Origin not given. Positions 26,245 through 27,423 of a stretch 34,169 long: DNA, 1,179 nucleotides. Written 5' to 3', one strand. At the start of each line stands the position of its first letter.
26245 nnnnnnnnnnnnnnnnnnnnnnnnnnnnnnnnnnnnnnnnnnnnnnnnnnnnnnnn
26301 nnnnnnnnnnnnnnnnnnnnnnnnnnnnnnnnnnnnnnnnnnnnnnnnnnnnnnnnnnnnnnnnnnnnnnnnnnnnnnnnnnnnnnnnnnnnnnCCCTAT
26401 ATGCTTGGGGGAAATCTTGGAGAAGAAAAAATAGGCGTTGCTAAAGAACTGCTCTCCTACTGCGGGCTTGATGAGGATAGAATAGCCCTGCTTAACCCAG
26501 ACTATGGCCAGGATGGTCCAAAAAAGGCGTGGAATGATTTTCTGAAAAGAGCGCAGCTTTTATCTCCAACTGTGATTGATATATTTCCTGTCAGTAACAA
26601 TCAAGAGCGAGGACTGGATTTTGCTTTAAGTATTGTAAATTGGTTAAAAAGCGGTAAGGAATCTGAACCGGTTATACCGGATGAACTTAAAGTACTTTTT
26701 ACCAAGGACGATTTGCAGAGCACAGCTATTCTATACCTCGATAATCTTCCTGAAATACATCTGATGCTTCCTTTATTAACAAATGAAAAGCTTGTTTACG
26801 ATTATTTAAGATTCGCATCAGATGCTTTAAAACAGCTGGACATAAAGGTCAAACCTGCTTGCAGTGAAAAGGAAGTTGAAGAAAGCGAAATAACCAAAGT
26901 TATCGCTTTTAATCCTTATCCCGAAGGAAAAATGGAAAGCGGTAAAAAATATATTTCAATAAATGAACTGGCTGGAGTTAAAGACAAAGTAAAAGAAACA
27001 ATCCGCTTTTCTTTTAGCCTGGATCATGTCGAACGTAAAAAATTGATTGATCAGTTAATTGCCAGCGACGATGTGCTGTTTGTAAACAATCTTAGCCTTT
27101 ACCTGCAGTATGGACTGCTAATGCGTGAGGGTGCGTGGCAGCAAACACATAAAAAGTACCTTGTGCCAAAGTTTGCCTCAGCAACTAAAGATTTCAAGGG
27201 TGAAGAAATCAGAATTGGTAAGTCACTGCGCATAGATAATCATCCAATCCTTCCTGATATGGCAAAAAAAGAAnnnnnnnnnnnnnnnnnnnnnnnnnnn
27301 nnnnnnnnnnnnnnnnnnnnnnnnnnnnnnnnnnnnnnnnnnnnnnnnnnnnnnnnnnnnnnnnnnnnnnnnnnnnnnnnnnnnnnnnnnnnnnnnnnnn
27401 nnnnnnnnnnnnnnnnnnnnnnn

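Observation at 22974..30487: Candidate flavin-based electron-bifurcating (Bfu/HydBC-type) imino-acid dehydrogenase: NuoEF fusion + 1314-aa Fe-S mega-fusion + DAO-family beta subunit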

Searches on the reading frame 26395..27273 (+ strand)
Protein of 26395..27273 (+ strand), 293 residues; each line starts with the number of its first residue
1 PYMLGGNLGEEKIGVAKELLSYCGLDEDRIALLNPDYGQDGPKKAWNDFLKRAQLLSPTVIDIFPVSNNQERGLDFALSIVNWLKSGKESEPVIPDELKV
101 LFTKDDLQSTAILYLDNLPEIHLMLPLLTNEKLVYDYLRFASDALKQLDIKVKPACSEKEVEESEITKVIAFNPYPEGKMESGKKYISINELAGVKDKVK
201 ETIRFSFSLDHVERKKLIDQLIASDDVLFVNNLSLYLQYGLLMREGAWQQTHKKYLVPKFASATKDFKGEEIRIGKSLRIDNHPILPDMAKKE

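Call 76: predict_structure(alignment_id=A4)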
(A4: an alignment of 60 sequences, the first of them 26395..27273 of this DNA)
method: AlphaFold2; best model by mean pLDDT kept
length: 293 residues; sequences in the alignment: 60
mean_pLDDT: 87.5   pTM: 0.85
mean pLDDT of the five models: 87.5, 86.9, 86.5, 86.1, 85.8
residues with pLDDT >= 90: 195; 70-90: 66; 50-70: 26; < 50: 6
segments of 3 or more residues with pLDDT < 50: 275-277
pLDDT, mean of each block of 10 residues (from residue 1): 78 96 93 92 95 85 82 93 91 95 82 97 95 96 95 94 95 82 90 86 90 94 90 95 83 85 80 52 66 51
secondary structure, 60 per line:
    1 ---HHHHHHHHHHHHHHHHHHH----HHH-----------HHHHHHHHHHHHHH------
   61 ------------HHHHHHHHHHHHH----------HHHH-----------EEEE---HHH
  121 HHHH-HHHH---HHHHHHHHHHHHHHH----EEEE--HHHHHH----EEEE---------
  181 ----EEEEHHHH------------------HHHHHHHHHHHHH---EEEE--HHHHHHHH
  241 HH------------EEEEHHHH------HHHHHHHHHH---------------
elements in order: H4-22 H41-54 H73-85 H96-99 E111-114 H118-124 H126-129 H133-147 E152-155 H158-163 E168-171 E185-188 H189-192 H211-223 E227-230 H233-242 E255-258 H259-262 H269-278

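Call 78: fold_search(model_id=the predicted structure, library=pdb)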
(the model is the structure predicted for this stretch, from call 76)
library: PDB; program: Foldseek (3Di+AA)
matches with E <= 10: 201; with E <= 0.001: 0
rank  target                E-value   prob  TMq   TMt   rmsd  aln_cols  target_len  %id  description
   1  5xb7_F                1.1e-01  0.87  0.17  0.08   3.8        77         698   21  GH42 alpha-L-arabinopyranosidase from Bifidobacterium animalis subsp. lactis Bl-04 (released 2017-11-01)
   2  3brs_A                1.1e-01  0.44  0.21  0.22  11.5       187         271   14  Crystal structure of sugar transporter from Clostridium phytofermentans (released 2008-02-05)
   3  5xb7_A                1.1e-01  0.87  0.17  0.08   3.8        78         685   20  GH42 alpha-L-arabinopyranosidase from Bifidobacterium animalis subsp. lactis Bl-04 (released 2017-11-01)
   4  5xb7_D                1.2e-01  0.87  0.17  0.08   3.3        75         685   20  GH42 alpha-L-arabinopyranosidase from Bifidobacterium animalis subsp. lactis Bl-04 (released 2017-11-01)
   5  5xb7_B                1.4e-01  0.85  0.17  0.08   3.7        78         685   19  GH42 alpha-L-arabinopyranosidase from Bifidobacterium animalis subsp. lactis Bl-04 (released 2017-11-01)
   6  5xb7_C                2.2e-01  0.72  0.17  0.08   3.7        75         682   20  GH42 alpha-L-arabinopyranosidase from Bifidobacterium animalis subsp. lactis Bl-04 (released 2017-11-01)
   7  5ulb                  2.8e-01  0.21  0.20  0.18  13.6       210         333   11  Crystal structure of sugar ABC transporter from Yersinia enterocolitica subsp. enterocolitica 8081 (released 2018-09-12)
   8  5xb7_E                3.0e-01  0.69  0.17  0.08   3.3        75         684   20  GH42 alpha-L-arabinopyranosidase from Bifidobacterium animalis subsp. lactis Bl-04 (released 2017-11-01)
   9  6y2k                  4.9e-01  0.21  0.16  0.08  13.3       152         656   10  Crystal structure of beta-galactosidase from the psychrophilic Marinomonas ef1 (released 2020-05-20)
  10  3l8c_A                5.5e-01  0.12  0.17  0.11  15.7       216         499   10  Structure of probable D-alanine--poly(phosphoribitol) ligase subunit-1 from Streptococcus pyogenes (released 2010-01-19)
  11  3qk7_A                6.8e-01  0.14  0.20  0.21  11.6       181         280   12  Crystal structure of putative Transcriptional regulator from Yersinia pestis biovar Microtus str. 91001 (released 2011-02-09)
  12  5e9a_A                7.6e-01  0.35  0.16  0.08   3.8        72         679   12  Crystal structure analysis of the cold-adamped beta-galactosidase from Rahnella sp. R3 (released 2016-10-26)
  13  5way_B                7.6e-01  0.08  0.17  0.11  19.1       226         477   11  MgaSpn protein, Mga regulator from Streptococcus pneumoniae (released 2017-07-05)
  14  6nog_K                9.0e-01  0.06  0.16  0.16  18.8       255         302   12  Poised-state Dot1L bound to the H2B-Ubiquitinated nucleosome (released 2019-02-20)
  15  1vim_C                1.0e+00  0.10  0.20  0.28  15.3       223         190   11  Crystal structure of an hypothetical protein (released 2003-12-30)
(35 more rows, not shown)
